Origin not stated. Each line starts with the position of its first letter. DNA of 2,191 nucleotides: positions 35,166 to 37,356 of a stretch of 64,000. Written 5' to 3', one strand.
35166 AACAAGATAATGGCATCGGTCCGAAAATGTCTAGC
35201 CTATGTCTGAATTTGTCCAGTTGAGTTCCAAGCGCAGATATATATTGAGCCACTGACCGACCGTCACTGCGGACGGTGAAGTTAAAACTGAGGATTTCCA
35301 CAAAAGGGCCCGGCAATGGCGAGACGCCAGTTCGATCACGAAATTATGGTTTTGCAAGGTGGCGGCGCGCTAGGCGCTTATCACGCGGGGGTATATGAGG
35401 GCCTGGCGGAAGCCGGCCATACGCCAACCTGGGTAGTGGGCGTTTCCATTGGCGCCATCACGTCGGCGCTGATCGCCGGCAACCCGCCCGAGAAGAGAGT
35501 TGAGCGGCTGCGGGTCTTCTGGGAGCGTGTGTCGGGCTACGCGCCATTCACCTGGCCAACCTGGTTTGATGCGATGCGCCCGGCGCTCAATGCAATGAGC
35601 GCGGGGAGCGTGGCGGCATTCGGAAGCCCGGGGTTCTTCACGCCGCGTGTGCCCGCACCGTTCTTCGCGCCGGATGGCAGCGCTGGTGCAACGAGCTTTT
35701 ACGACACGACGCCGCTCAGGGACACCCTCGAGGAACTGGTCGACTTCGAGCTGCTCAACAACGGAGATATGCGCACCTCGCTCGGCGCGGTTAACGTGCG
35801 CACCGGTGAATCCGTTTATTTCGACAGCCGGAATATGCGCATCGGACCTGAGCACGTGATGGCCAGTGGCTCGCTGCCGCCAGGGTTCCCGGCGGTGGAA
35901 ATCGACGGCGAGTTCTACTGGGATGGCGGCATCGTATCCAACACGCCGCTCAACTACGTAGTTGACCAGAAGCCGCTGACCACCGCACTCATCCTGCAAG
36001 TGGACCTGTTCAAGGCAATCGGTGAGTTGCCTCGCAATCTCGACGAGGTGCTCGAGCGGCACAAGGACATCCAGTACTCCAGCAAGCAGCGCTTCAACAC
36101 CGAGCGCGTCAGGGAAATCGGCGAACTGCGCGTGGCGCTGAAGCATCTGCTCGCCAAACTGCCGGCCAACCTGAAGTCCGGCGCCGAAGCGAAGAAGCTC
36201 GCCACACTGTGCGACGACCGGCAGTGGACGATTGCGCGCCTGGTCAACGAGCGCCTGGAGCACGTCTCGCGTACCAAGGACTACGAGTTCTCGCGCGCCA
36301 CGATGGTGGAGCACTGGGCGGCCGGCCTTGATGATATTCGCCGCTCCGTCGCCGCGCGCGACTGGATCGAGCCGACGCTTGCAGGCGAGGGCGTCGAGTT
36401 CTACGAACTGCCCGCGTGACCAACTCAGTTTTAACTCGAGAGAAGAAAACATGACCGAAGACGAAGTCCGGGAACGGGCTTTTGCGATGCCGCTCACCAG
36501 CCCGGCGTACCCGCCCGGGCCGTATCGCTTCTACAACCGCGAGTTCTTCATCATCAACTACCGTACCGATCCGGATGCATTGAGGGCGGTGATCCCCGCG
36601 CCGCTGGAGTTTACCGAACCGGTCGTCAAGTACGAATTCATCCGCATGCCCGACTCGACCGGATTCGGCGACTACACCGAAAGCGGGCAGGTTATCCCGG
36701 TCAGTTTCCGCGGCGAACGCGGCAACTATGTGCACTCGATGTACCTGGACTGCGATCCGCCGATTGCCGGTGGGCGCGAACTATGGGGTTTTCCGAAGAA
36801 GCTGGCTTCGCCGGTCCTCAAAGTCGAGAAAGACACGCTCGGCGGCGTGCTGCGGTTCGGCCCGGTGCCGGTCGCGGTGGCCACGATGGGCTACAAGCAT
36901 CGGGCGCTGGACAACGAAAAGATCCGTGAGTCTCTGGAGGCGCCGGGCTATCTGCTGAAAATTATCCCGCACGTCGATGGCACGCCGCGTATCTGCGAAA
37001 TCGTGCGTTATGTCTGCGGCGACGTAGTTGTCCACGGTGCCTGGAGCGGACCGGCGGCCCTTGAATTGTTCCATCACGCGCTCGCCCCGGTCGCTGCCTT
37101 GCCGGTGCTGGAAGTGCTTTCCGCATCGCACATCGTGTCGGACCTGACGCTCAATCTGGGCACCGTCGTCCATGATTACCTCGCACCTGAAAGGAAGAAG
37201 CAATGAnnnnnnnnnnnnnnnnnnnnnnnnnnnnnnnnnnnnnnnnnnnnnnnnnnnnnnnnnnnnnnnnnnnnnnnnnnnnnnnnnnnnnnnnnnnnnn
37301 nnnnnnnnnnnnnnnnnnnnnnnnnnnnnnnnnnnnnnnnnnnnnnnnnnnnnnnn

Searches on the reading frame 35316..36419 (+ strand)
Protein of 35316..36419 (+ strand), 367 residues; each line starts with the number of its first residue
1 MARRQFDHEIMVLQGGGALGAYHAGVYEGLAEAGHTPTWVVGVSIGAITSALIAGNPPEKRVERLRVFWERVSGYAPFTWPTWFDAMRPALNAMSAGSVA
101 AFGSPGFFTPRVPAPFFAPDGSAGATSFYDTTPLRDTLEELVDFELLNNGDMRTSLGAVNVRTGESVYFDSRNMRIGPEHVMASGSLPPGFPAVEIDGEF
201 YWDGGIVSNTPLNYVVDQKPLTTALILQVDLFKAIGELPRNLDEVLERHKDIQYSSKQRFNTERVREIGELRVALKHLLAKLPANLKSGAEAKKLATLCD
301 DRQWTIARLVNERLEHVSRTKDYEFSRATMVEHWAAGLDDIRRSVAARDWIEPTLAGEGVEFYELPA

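Call 30: search_protein_families(library=pfam, proteins=[window:35316-36419:+], max_evalue=0.001)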
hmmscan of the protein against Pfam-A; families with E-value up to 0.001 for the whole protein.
window:35316-36419:+ (367 aa): 2 families
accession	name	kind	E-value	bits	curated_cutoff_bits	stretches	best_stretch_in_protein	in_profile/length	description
PF01734.28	Patatin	-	2.1e-31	110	27.7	1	11-214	1-189/191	Patatin-like phospholipase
PF12536.13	DUF3734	-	4.5e-26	91.6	22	1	252-353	1-102/106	Patatin phospholipase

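Call 67: search_protein_families(library=ncbifam, proteins=[window:35316-36419:+], max_evalue=1e-8)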
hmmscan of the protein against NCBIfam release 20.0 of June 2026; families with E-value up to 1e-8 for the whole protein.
window:35316-36419:+ (367 aa): 0 families

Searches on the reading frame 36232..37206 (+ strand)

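Call 30: search_protein_families(library=pfam, proteins=[window:36232-37206:+], max_evalue=0.001)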
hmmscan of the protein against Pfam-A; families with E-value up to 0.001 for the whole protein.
window:36232-37206:+ (324 aa): 1 family
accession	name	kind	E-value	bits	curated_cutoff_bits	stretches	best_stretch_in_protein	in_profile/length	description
PF06314.16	ADC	-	7e-88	294.6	29.8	1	85-317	1-238/238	Acetoacetate decarboxylase (ADC)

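Call 67: search_protein_families(library=ncbifam, proteins=[window:36232-37206:+], max_evalue=1e-8)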
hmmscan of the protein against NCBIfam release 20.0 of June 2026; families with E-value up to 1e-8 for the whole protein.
window:36232-37206:+ (324 aa): 1 family
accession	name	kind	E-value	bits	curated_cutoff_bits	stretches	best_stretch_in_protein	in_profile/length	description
NF002614.0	PRK02265.1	subfamily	1.7e-126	420.6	150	1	74-318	1-245/246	acetoacetate decarboxylase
